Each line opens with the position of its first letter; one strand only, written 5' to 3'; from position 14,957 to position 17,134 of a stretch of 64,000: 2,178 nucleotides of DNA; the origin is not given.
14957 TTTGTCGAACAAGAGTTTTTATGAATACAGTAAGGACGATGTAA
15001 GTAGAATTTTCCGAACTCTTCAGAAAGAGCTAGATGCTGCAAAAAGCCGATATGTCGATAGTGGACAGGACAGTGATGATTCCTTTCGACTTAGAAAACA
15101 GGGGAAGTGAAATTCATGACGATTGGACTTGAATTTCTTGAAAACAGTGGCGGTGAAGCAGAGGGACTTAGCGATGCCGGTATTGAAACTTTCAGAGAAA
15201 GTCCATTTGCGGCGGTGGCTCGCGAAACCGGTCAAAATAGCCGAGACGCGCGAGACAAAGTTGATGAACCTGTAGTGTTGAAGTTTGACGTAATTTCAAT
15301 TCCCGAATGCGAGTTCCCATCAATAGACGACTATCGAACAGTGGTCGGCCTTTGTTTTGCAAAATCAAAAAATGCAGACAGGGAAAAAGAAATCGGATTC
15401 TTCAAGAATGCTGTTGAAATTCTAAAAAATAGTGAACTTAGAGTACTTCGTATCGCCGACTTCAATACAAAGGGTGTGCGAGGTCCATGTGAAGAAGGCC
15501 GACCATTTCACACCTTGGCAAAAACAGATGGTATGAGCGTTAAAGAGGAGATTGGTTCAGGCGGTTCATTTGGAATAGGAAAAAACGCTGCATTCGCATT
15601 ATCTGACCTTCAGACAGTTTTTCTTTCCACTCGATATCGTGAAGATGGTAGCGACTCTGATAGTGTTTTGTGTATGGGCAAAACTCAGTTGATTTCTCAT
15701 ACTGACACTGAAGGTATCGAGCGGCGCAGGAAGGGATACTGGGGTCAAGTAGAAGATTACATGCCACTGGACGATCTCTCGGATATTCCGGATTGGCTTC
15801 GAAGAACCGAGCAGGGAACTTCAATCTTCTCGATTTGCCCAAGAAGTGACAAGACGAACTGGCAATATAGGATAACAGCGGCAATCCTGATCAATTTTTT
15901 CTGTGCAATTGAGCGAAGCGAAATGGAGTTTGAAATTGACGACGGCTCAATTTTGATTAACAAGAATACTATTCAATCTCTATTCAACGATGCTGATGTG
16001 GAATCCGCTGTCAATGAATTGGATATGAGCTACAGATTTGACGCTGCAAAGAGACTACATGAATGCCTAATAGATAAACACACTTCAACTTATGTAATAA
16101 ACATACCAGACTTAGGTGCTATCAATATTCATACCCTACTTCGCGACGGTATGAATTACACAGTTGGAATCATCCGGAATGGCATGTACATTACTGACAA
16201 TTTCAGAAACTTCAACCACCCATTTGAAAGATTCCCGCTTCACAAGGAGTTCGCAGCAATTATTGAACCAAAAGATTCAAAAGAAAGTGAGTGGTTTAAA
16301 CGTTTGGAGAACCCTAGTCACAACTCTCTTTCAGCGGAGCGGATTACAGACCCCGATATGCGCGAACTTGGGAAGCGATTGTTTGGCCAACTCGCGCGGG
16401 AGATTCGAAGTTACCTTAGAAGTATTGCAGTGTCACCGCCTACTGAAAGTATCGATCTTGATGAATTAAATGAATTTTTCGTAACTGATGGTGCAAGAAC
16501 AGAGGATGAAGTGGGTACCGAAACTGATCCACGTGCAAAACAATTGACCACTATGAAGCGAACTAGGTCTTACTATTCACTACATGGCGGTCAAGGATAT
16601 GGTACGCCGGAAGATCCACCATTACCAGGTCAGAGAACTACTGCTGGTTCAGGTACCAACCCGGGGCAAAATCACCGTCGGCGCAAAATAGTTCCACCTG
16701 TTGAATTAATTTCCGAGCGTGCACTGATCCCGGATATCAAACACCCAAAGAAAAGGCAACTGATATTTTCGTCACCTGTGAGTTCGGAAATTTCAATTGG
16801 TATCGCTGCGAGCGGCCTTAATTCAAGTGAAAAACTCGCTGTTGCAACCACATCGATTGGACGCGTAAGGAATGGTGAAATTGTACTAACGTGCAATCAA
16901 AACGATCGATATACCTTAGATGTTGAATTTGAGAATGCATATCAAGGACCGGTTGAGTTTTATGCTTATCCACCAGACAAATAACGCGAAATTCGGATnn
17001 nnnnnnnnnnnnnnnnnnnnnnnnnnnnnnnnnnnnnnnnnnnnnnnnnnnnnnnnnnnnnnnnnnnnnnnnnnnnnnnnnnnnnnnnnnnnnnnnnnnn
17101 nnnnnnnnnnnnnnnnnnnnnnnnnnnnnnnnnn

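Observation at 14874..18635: Four-gene operon built around a GHKL ATPase with three unassignable partners, welded to a Dcm/vsr module: candidate undescribed defence system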

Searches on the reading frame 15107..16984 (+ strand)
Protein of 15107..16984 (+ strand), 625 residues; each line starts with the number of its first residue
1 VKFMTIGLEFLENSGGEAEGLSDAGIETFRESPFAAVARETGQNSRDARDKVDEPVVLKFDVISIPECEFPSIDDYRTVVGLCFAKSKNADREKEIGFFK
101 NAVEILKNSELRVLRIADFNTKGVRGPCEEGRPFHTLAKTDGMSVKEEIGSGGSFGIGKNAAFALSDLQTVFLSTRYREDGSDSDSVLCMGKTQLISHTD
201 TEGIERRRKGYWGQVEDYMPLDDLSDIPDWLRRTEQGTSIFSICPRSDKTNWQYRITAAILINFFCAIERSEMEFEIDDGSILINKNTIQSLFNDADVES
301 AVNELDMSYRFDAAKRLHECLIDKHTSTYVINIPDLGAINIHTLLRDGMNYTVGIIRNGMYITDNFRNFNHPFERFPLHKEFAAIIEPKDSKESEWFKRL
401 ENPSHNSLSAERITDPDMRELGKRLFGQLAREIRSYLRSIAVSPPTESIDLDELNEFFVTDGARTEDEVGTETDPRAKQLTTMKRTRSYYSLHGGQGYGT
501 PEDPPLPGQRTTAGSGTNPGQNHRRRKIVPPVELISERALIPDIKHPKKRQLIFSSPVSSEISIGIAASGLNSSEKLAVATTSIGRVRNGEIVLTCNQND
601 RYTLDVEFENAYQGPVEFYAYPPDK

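Call 3: search_protein_families(library=pfam, proteins=[window:15107-16984:+], max_evalue=0.1)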
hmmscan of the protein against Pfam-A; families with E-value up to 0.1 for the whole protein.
window:15107-16984:+ (625 aa): 1 family
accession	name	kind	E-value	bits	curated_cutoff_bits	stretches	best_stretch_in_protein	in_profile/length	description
PF21633.3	MOV-10_Ig-like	-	0.076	13.5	27.4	0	575-622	7-54/126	Helicase MOV-10, Ig-like domain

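Call 4: search_protein_families(library=padloc, proteins=[window:15107-16984:+], max_evalue=0.1)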
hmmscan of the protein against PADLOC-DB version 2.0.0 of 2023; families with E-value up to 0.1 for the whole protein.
window:15107-16984:+ (625 aa): 1 family
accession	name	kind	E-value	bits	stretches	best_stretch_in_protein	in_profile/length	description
PDLC04582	PDC-M33A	-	3e-94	314.9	1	4-482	1-452/627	-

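Call 5: search_protein_families(library=ncbifam, proteins=[window:15107-16984:+], max_evalue=0.1)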
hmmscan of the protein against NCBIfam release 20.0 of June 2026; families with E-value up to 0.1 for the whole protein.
window:15107-16984:+ (625 aa): 0 families

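Call 9: find_homologous_proteins(query=window:15107-16984:+)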
Query window:15107-16984:+ (625 aa): 629 proteins with E <= 0.001 among 8000 candidates; the best 120 are listed.
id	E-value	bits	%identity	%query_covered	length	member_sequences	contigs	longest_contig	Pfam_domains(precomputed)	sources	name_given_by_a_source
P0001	0.0e+0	1424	100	100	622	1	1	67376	-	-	-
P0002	0.0e+0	1275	90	100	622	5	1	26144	-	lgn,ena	-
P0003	0.0e+0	1014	74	99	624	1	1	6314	-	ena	-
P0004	9.8e-262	888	63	100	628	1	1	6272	-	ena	-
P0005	1.2e-260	884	63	99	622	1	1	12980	-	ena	-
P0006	4.9e-260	882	63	99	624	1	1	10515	-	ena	-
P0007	5.1e-258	876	63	98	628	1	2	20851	-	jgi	-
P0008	6.6e-258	875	62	99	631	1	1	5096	-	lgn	-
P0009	2.7e-257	873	63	99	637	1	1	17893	-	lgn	-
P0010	1.4e-256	871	61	99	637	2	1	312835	-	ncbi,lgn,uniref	ncbi:MAG: hypothetical protein ACTS1Z_15035 [Parasphingopyxis sp.]|uniref:hypothetical protein n=1 T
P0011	2.9e-256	870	61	98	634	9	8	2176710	-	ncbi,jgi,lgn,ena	jgi:hypothetical protein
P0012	3.3e-256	870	62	99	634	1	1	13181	-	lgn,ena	-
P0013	5.5e-255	866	63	99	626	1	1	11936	-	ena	-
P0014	2.3e-253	860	60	98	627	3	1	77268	-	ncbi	ncbi:MAG: hypothetical protein ACFB01_05665 [Cohaesibacteraceae bacterium]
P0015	1.9e-249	847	62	99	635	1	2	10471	-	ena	-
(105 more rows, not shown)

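Call 11: find_related_loci(query=A1, collection=genome_contigs, flank=10000)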
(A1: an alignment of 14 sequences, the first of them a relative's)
Query A1 (622 aa) in genome_contigs; peptide patterns used: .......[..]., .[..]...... (x = any residue, [..] = any of these).
377 stretches matched a pattern; 321 encode a relative of the query (tblastn E <= 1e-3); the best 80 are kept; 78 distinct loci.
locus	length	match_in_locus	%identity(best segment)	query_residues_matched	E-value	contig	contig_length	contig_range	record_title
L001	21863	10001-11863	61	3-618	0e+0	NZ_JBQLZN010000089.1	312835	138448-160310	MAG: Parasphingopyxis sp. isolate bin_1490 contig_89, whole genome shotgun sequence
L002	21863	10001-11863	61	3-618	0e+0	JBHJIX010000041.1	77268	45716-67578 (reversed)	MAG: Cohaesibacteraceae bacterium isolate pac_S1C2822_1 S1Ck141_80050, whole genome shotgun sequence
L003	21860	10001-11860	55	3-618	0e+0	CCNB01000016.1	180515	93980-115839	Mesorhizobium plurifarium genome assembly Mesorhizobium plurifarium STM8773 genome assembly, contig MPLDJ20_Contig_23, w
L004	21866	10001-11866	54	3-618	0e+0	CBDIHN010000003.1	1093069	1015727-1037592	MAG: Aestuariivirga sp. isolate 31e02b4e-d8ef-4c57-bb65-e1a371f70472 genome assembly, contig: contig_3, whole genome sho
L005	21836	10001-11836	54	3-617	0e+0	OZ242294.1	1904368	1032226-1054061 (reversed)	MAG: Thermodesulfobacteriota bacterium isolate dbd6f23f-7201-4405-b442-69d0362d048f genome assembly, chromosome: 1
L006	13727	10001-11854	53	3-617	0e+0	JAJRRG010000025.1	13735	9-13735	MAG: Alphaproteobacteria bacterium isolate Dive100_bin2.67 k141_106360, whole genome shotgun sequence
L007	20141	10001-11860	51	2-617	0e+0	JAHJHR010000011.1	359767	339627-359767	MAG: Alphaproteobacteria bacterium isolate Modern_marine_planktonic.mb.43 Modern_marine_plan.mb.43_k141_586865, whole ge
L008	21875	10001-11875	55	3-618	0e+0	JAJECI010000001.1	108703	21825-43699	MAG: Candidatus Dadabacteria bacterium isolate jk18xAbins.11 k141_1595055, whole genome shotgun sequence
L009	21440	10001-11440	60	3-483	0e+0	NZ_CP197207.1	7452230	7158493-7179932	Bradyrhizobium sp. PUT101 chromosome, complete genome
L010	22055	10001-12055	52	3-617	1e-154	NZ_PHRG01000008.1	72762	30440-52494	Acinetobacter pseudolwoffii strain ANC 5044 Contig8, whole genome shotgun sequence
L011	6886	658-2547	39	1-617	2e-133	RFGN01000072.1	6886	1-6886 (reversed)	MAG: Gammaproteobacteria bacterium isolate J025 k99_87172, whole genome shotgun sequence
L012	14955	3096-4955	39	5-617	1e-130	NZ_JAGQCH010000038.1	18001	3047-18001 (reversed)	Cyanobium sp. Cruz CV13-4-11 CV13-4-11-C38, whole genome shotgun sequence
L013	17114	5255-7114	39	1-617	8e-130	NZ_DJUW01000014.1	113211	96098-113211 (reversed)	MAG: Novosphingobium sp. UBA6272 UBA6272_contig_19, whole genome shotgun sequence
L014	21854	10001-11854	63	3-618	0e+0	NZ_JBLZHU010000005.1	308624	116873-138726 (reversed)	Hwanghaeella sp. 1Z406 NODE_5_length_308624_cov_47.265289, whole genome shotgun sequence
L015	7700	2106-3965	37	5-620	5e-129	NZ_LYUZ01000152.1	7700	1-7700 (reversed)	Leisingera sp. JC1 scaffold84.1, whole genome shotgun sequence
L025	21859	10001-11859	62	2-617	0e+0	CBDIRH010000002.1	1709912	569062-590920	MAG: Phreatobacter sp. isolate NI281-mx-bin19 genome assembly, contig: N-NV281-C23, whole genome shotgun sequence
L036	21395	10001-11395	41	5-472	2e-112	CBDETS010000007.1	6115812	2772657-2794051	MAG: Paracoccaceae bacterium isolate d64af6e7-52e0-4969-a89a-2429f2ada3a2 genome assembly, contig: contig_6, whole genom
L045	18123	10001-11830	34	6-613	1e-105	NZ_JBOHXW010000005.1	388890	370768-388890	MAG: Stenotrophomonas sp. isolate SD8062_maxbin2.bin.2 NODE_9_length_388890_cov_4.976657, whole genome shotgun sequence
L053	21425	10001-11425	38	6-478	7e-98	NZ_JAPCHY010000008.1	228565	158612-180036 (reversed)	Xanthomonas chitinilytica strain H13-6 H13.6_ctg08, whole genome shotgun sequence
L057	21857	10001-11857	33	1-613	2e-95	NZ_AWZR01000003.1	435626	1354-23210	Luteimonas sp. J29 LutJ29DRAFT_scaffold_2.3_C, whole genome shotgun sequence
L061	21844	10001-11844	37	5-617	2e-117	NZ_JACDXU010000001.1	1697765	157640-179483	Altererythrobacter sp. CC-YST694 contig01, whole genome shotgun sequence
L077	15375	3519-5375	34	1-613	4e-99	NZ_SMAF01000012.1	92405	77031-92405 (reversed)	Pseudofulvimonas gallinarii strain DSM 21944 Ga0244682_112, whole genome shotgun sequence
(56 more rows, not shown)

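Call 12: search_solved_structures(query=A1, max_evalue=1, show_alignments=2)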
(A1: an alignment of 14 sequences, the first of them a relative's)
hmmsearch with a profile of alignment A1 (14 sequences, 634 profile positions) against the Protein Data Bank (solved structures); distinct sequences matched with E-value up to 1: 1.
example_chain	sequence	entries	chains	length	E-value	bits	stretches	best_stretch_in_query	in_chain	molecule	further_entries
4les_A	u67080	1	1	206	0.009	17.8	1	477-576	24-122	Protein - conserved hypothetical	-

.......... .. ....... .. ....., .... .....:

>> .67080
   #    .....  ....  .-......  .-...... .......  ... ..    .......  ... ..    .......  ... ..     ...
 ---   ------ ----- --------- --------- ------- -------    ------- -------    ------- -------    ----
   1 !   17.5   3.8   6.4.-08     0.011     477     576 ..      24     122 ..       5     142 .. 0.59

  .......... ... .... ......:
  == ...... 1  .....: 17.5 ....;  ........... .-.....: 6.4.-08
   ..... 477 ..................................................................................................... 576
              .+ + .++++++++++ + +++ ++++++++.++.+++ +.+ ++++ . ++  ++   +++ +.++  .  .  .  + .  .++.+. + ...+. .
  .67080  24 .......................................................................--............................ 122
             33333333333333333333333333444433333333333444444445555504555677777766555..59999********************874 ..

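Call 16: search_protein_families(library=pfam, alignment_id=A1, max_evalue=5)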
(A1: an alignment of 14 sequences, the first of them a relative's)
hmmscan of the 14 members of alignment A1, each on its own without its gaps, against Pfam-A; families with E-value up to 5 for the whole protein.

A. member 1, P0001 (622 aa): 1 family
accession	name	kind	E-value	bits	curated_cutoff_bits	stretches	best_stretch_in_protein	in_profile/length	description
PF21633.3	MOV-10_Ig-like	-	0.076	13.6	27.4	1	572-619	7-54/126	Helicase MOV-10, Ig-like domain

B. families by the number of members that match (of 14 scanned): 8 families
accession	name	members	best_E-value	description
PF05887.16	Trypan_PARP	2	1.9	Procyclic acidic repetitive protein (PARP)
PF09298.16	FAA_hydrolase_N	1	0.062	Fumarylacetoacetase N-terminal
PF21633.3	MOV-10_Ig-like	1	0.076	Helicase MOV-10, Ig-like domain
PF13026.12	DUF3887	1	0.13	Protein of unknown function (DUF3887)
PF02798.26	GST_N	1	0.13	Glutathione S-transferase, N-terminal domain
PF08018.16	Antimicrobial_1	1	0.22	Frog antimicrobial peptide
PF07793.16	DUF1631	1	0.27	Protein of unknown function (DUF1631)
PF16031.10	TonB_N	1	0.37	TonB polyproline region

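Call 40: search_protein_families(library=phrogs, proteins=[window:15107-16984:+], max_evalue=0.1)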
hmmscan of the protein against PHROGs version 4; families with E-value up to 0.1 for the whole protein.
window:15107-16984:+ (625 aa): 0 families

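Call 49: predict_structure(alignment_id=A5)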
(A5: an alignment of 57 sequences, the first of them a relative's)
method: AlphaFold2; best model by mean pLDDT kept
length: 622 residues; sequences in the alignment: 57
mean_pLDDT: 81.3   pTM: 0.68
mean pLDDT of the five models: 81.3, 79.2, 78.7, 78.4, 77.6
residues with pLDDT >= 90: 316; 70-90: 176; 50-70: 40; < 50: 90
segments of 3 or more residues with pLDDT < 50: 22-25, 140-144, 146-149, 443-472, 475-497, 504-524
pLDDT, mean of each block of 10 residues (from residue 1): 88 80 61 88 88 95 94 95 94 93 94 93 81 71 49 65 91 85 92 92 93 91 94 93 79 95 96 95 97 94 92 96 94 94 88 93 85 79 91 87 86 92 94 85 46 44 40 46 38 47 43 34 62 85 88 90 77 85 88 92 89 84 53
secondary structure, 60 per line:
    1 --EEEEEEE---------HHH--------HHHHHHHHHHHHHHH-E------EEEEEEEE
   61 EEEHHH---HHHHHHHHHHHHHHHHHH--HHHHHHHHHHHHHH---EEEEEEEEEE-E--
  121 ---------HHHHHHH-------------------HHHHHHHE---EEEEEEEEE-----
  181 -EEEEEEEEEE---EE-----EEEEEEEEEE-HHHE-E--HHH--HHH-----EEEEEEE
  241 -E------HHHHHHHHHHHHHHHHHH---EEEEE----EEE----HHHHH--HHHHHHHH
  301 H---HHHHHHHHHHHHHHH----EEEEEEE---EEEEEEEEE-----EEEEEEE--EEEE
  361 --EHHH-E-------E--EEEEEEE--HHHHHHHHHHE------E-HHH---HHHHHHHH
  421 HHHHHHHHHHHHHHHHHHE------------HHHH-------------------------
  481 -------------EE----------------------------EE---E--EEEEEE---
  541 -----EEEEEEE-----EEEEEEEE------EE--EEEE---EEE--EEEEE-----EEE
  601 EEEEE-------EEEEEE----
elements in order: E3-9 H30-44 E53-63 H70-87 H90-103 E107-116 H130-136 H156-162 E167-175 E182-191 E202-211 E234-240 H249-266 E270-274 E279-281 H286-290 H293-301 H305-319 E324-330 E334-342 E348-354 E357-360 E379-385 H388-397 H413-438 H452-455 E532-537 E546-552 E558-565 E576-579 E583-585 E588-592 E598-605 E613-618

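Call 52: fold_search(model_id=the predicted structure, library=pdb)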
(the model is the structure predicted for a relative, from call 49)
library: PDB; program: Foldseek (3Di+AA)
matches with E <= 10: 777; with E <= 0.001: 21
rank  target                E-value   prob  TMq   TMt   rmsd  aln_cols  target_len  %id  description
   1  9o0g_B                2.2e-09  1.00  0.31  0.31  24.7       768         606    9  CryoEM structure of M. mazei topoisomerase VI(A-E342Q)-minicircle DNA complex in cleavage state (released 2026-02-25)
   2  4j0b_A                8.2e-09  1.00  0.32  0.33  13.1       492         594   13  Structure of mitochondrial Hsp90 (TRAP1) with ADP-BeF3 (released 2014-01-22)
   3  1z59                  1.1e-08  1.00  0.29  0.37  17.8       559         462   10  Topoisomerase VI-B, ADP-bound monomer form (released 2005-06-14)
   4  1mx0_C                1.1e-08  1.00  0.30  0.38  16.5       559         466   11  Structure of topoisomerase subunit (released 2003-01-07)
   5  2hkj                  1.2e-08  1.00  0.26  0.34  18.4       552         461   11  Topoisomerase VI-B bound to radicicol (released 2006-08-29)
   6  1mx0_A                1.7e-08  1.00  0.31  0.39  17.2       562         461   12  Structure of topoisomerase subunit (released 2003-01-07)
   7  1mx0_B                2.8e-08  1.00  0.31  0.40  16.7       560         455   11  Structure of topoisomerase subunit (released 2003-01-07)
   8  9cdh_B                5.5e-08  1.00  0.32  0.40  10.6       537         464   11  MORC2 PD mutant with DNA (released 2025-07-09)
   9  1mx0_F                6.4e-08  1.00  0.31  0.40  15.9       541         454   11  Structure of topoisomerase subunit (released 2003-01-07)
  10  4z1i_C                1.3e-07  1.00  0.34  0.42  10.1       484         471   12  Crystal structure of human Trap1 with AMPPNP (released 2015-04-29)
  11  6o1e                  2.0e-07  1.00  0.31  0.42   9.7       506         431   11  The crystal structure of human MORC3 ATPase-CW in complex with AMPPNP (released 2019-03-20)
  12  9cdh_A                2.5e-07  1.00  0.34  0.43  10.8       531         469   11  MORC2 PD mutant with DNA (released 2025-07-09)
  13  9cdg_A                3.9e-07  1.00  0.32  0.38  16.8       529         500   10  MORC2 ATPase dead mutant - S87A (released 2025-07-09)
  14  5ix2_A                4.3e-07  1.00  0.33  0.46   8.2       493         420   10  Crystal structure of mouse Morc3 ATPase-CW cassette in complex with AMPPNP and unmodified H3 peptide (released 2016-08-17)
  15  5ix2_B                4.5e-07  1.00  0.33  0.45   8.4       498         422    9  Crystal structure of mouse Morc3 ATPase-CW cassette in complex with AMPPNP and unmodified H3 peptide (released 2016-08-17)
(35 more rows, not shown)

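Call 61: search_protein_families(library=pfam, alignment_id=A7, max_evalue=0.00001)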
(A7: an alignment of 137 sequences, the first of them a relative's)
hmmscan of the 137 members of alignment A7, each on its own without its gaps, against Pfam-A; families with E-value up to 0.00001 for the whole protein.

A. member 1, L001:13405-14220:+ (272 aa): 0 families

B. families by the number of members that match (of 137 scanned): 81 families (the first 25 are shown)
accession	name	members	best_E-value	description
PF13391.12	HNH_2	4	2.5e-15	HNH endonuclease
PF15515.12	MvaI_BcnI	3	5.5e-41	MvaI/BcnI restriction endonuclease family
PF09848.15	SLFN-g3_helicase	2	2.4e-105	Schlafen group 3, DNA/RNA helicase domain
PF20408.4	Abhydrolase_11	2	3.2e-75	Alpha/beta hydrolase domain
PF01734.28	Patatin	2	3.3e-30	Patatin-like phospholipase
PF01555.25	N6_N4_Mtase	2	7.9e-28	DNA methylase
PF13589.12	HATPase_c_3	2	7.3e-26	Histidine kinase-, DNA gyrase B-, and HSP90-like ATPase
PF13304.12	AAA_21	2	3e-19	AAA domain, putative AbiEii toxin, Type IV TA system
PF13175.12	AAA_15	2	4.1e-19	AAA ATPase domain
PF13245.12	AAA_19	2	5.1e-08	AAA domain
PF02518.31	HATPase_c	2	1.2e-07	Histidine kinase-, DNA gyrase B-, and HSP90-like ATPase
PF02463.25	SMC_N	2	1.4e-07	RecF/RecN/SMC N terminal domain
PF12146.15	Hydrolase_4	2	5.5e-07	Serine aminopeptidase, S33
PF02195.25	ParB_N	2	2.9e-06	ParB N-terminal domain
PF00975.26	Thioesterase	2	3.7e-06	Thioesterase domain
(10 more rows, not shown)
